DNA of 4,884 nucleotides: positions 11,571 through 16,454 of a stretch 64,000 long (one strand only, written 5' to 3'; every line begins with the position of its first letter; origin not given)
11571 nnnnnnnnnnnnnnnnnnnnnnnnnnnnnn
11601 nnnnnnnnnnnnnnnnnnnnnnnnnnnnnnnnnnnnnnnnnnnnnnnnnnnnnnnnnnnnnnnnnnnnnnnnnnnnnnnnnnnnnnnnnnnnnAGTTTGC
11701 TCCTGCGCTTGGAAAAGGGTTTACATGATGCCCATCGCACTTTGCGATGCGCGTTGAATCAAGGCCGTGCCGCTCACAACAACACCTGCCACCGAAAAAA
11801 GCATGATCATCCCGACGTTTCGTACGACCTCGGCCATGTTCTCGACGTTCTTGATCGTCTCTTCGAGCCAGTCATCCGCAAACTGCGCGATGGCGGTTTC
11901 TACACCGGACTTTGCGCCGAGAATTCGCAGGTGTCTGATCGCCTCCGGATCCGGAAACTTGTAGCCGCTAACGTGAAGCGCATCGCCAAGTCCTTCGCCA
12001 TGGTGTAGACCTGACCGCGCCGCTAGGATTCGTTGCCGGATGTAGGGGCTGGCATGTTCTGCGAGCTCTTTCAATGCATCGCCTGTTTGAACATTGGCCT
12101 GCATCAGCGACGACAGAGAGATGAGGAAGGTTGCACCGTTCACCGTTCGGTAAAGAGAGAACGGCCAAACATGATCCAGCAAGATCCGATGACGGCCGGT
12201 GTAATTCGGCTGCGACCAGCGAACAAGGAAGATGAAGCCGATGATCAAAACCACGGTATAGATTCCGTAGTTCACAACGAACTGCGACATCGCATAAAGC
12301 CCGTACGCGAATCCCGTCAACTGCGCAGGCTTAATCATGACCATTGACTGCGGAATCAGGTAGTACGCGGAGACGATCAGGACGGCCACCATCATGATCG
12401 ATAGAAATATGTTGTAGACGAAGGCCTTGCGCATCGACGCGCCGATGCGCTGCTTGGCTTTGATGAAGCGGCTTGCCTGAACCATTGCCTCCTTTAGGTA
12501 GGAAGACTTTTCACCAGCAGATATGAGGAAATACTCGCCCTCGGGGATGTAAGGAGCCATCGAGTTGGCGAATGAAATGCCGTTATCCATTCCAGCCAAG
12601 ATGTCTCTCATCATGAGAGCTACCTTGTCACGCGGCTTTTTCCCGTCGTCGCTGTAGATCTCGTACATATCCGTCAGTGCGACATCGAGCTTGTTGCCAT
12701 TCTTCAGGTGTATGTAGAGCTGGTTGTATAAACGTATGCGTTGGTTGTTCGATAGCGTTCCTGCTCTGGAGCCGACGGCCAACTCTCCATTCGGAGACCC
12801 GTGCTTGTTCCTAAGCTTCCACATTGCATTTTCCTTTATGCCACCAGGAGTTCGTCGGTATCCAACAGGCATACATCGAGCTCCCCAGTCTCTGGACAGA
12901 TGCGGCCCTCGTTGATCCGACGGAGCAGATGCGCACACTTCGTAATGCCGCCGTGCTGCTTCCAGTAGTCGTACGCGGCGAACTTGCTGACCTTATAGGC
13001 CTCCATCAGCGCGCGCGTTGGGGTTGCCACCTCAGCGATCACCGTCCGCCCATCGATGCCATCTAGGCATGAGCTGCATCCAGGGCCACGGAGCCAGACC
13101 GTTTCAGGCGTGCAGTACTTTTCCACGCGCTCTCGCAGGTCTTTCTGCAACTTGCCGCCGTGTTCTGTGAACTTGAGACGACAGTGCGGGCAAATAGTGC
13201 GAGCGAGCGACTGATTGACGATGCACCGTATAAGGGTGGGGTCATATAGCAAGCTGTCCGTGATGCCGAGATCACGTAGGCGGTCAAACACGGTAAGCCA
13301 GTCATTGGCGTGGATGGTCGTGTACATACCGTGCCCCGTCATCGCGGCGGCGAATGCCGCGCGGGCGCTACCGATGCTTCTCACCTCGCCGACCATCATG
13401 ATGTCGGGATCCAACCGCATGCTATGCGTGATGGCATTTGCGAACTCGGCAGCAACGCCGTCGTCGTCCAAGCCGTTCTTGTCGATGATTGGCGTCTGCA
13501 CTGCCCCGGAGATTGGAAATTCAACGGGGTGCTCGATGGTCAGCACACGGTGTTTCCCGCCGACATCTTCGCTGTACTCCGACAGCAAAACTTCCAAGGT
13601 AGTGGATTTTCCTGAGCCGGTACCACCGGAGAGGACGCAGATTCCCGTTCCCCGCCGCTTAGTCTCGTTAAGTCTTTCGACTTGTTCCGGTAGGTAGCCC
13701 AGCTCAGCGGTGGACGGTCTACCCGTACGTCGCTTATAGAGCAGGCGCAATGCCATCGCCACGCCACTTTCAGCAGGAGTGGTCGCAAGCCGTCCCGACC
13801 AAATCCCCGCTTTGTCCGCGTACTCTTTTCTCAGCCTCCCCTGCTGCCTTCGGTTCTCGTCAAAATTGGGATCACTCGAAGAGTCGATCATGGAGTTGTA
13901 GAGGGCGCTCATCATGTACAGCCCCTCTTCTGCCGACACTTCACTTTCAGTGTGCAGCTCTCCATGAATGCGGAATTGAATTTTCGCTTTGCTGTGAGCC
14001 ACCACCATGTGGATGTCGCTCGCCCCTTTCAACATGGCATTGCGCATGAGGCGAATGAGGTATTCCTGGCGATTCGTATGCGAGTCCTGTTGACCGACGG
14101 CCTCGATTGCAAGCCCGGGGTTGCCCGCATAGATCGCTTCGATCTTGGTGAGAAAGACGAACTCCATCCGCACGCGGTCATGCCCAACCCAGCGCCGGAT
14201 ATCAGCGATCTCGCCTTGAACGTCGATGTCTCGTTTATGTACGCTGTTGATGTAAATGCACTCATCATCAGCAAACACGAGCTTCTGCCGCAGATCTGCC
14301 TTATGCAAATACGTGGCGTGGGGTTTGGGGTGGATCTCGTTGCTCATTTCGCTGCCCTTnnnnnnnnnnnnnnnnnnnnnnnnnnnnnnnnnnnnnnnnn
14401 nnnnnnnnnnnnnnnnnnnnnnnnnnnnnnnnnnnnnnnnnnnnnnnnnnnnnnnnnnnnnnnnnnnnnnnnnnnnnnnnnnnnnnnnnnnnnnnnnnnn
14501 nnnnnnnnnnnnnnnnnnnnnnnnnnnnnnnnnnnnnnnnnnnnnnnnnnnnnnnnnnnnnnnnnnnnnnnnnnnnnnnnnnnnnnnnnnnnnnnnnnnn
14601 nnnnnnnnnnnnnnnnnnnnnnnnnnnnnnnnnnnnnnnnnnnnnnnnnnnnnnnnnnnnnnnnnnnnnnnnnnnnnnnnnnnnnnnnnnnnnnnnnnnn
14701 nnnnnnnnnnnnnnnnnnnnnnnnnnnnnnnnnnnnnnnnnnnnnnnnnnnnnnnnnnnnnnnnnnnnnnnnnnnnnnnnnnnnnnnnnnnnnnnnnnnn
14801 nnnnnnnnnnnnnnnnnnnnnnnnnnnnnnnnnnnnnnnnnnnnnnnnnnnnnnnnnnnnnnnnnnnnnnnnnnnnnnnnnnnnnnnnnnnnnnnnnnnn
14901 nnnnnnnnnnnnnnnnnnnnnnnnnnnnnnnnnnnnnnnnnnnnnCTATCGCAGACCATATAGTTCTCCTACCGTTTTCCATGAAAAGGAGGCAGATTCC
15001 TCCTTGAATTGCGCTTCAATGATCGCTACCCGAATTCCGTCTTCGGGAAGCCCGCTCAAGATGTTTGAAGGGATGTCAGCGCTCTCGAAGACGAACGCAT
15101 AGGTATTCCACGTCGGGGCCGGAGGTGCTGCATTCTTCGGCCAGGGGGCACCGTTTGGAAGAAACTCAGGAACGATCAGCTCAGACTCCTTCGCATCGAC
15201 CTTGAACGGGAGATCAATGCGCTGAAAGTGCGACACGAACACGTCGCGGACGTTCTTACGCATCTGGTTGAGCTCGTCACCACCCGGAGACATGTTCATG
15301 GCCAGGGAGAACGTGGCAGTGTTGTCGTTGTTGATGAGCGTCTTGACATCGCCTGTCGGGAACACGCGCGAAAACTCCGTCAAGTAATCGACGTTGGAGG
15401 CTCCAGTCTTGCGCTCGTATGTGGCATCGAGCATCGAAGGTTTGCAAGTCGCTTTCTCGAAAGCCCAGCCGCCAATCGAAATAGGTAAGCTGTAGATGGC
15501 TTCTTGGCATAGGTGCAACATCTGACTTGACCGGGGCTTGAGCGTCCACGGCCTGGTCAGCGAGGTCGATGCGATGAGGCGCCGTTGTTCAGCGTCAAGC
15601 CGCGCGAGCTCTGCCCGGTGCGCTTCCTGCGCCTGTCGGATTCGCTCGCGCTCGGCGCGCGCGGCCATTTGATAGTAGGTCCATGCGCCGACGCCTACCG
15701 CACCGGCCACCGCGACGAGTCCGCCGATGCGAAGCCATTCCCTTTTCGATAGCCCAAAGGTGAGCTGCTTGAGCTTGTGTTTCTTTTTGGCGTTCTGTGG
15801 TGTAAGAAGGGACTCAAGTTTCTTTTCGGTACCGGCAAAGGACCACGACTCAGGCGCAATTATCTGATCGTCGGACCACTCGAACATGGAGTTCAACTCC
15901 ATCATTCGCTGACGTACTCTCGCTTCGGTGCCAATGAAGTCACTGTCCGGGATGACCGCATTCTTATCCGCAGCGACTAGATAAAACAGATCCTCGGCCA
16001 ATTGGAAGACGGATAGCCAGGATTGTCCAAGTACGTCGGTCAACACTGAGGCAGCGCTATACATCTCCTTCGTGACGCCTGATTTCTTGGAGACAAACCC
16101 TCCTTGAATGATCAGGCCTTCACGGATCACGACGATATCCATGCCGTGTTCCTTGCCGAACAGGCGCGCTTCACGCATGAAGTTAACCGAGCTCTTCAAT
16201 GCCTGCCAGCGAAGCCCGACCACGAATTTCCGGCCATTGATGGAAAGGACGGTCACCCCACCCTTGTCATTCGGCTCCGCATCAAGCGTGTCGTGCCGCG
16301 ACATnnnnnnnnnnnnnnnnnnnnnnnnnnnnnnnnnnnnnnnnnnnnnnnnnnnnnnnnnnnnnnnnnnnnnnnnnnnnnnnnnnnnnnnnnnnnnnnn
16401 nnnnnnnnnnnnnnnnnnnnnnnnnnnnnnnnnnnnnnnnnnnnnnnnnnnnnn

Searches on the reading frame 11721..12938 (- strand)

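Call 44: search_protein_families(library=ncbifam, proteins=[window:11721-12938:-], max_evalue=0.001)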
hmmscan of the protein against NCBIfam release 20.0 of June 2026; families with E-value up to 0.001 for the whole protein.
window:11721-12938:- (405 aa): 5 families
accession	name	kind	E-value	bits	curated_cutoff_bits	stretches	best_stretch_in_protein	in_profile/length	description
TIGR02120.1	GspF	equivalog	2.1e-20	73.4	424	1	57-386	55-385/401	type II secretion system inner membrane protein GspF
NF041012.2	T4P_ComGB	equivalog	1.2e-16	61.1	240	1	108-372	36-304/332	competence type IV pilus assembly protein ComGB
NF007861.0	PRK10573.1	equivalog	6.3e-14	51.8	401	1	64-388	58-384/401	protein transport protein HofC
NF052607.1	T4PiliAsmPilCThrm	equivalog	4.8e-10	39.1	700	1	107-391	102-393/406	type IV pilus assembly protein PilC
NF047826.1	T3SSXpsF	equivalog_domain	1.9e-08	33.6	650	1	58-388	59-390/405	type II secretion system protein XpsF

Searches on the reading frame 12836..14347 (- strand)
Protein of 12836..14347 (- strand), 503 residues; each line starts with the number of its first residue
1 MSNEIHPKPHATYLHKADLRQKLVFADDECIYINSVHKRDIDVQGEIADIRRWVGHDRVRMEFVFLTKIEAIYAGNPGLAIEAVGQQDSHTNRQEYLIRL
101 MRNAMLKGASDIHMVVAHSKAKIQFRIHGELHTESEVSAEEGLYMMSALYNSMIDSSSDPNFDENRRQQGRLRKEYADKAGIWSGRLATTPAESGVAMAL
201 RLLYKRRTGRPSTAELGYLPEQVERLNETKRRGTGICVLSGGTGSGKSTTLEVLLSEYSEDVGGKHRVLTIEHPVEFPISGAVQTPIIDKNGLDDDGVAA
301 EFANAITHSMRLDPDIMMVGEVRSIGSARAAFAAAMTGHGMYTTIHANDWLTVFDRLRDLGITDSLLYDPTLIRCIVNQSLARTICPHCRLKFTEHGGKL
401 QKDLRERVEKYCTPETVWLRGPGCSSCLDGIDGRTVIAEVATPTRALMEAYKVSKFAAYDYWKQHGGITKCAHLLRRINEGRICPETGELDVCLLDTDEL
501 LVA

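Call 44: search_protein_families(library=ncbifam, proteins=[window:12836-14347:-], max_evalue=0.001)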
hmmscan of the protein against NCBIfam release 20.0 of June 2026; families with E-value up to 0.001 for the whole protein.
window:12836-14347:- (503 aa): 17 families
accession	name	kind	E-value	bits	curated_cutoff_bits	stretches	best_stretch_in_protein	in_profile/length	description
TIGR02533.1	type_II_gspE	equivalog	2.4e-52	178.2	630.25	1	100-442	116-434/486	type II secretion system ATPase GspE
NF007755.0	PRK10436.1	equivalog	4.6e-52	177.2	617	1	27-451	25-416/465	type II secretion system protein GspE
TIGR02538.1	type_IV_pilB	equivalog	3.7e-46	157.9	675.65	1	95-449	183-517/564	type IV-A pilus assembly ATPase PilB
NF053534.1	T4PilAsmATPsTfpB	equivalog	1.6e-45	155.6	850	1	100-447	208-535/584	type IV pilus assembly ATPase TfpB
NF041000.1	ATPase_ComGA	equivalog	3e-45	154.3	300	1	100-382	3-265/267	competence type IV pilus ATPase ComGA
TIGR01420.1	pilT_fam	subfamily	1.9e-31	109.6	319.1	1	98-359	3-241/343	PilT/PilU family type 4a pilus ATPase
TIGR02525.1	plasmid_TraJ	equivalog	5.8e-17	61.7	368.3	1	227-356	142-268/372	plasmid transfer ATPase TraJ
TIGR02524.1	dot_icm_DotB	equivalog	8.1e-17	61.4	463.3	1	234-351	134-250/358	Dot/Icm type IV secretion system ATPase DotB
TIGR03819.1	heli_sec_ATPase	hypoth_equivalog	2.9e-16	59.6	373.15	1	190-365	134-305/340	TadA family conjugal transfer-associated ATPase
TIGR02782.1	TrbB_P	equivalog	1.2e-12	47.7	304.55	1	238-374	140-269/303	P-type conjugative transfer ATPase TrbB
TIGR02788.1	VirB11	equivalog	3.4e-12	46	249.95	1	238-360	148-265/308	P-type DNA transfer ATPase VirB11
NF058587.1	archaellum_moto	equivalog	4.1e-12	45.6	550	1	239-358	280-394/527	archaellum flagellar ATPase motor FlaI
NF010407.0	PRK13833.1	subfamily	2.9e-10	40.1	499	1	237-361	147-263/323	conjugal transfer protein TrbB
NF010469.0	PRK13894.1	subfamily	1.4e-08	34.4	508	1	221-360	137-267/320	conjugal transfer ATPase TrbB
NF010425.0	PRK13851.1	equivalog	3.8e-08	32.6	461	1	235-360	163-283/344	type IV secretion system protein VirB11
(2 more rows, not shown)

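Call 77: search_protein_families(library=pfam, proteins=[window:12836-14347:-], max_evalue=0.01)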
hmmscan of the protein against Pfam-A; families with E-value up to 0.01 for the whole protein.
window:12836-14347:- (503 aa): 6 families
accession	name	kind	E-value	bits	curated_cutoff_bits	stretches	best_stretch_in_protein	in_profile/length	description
PF00437.27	T2SSE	-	1.2e-61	208.8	24.9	1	93-461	8-342/370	Type II/IV secretion system protein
PF13191.12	AAA_16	-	0.00011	23.2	32.6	1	225-283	14-73/167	AAA ATPase domain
PF13401.12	AAA_22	-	0.0019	18.9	27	1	232-275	3-43/130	AAA domain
PF13604.12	AAA_30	-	0.0031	17.7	27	1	220-265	4-48/191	AAA domain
PF25199.1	nSTAND_NTPase5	-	0.005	17.1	34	0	221-258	27-65/145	Novel STAND NTPase 5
PF20720.3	nSTAND3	-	0.0078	16.4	27.2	0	234-261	17-44/155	Novel STAND NTPase 3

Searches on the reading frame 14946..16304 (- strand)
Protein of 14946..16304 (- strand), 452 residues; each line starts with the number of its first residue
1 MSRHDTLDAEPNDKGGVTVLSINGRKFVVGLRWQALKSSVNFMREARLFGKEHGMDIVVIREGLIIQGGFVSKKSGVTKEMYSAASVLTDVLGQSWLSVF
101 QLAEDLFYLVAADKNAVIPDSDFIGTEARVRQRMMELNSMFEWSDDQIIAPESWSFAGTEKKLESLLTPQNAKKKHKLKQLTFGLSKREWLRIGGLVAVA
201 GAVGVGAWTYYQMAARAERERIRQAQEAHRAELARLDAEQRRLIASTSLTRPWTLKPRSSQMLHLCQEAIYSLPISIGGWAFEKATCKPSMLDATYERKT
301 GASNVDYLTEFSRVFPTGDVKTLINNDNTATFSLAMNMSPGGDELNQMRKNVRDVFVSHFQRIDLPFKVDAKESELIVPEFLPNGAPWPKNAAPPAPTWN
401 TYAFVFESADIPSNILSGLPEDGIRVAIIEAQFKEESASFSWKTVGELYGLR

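Call 44: search_protein_families(library=ncbifam, proteins=[window:14946-16304:-], max_evalue=0.001)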
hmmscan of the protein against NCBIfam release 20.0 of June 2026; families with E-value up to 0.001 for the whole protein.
window:14946-16304:- (452 aa): 0 families

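Call 77: search_protein_families(library=pfam, proteins=[window:14946-16304:-], max_evalue=0.01)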
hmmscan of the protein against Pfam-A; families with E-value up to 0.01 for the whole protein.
window:14946-16304:- (452 aa): 1 family
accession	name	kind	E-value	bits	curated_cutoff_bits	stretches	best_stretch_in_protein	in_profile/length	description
PF06864.17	PAP_PilO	-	8.5e-51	173.5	26.7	1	27-449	1-418/419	Pilin accessory protein (PilO)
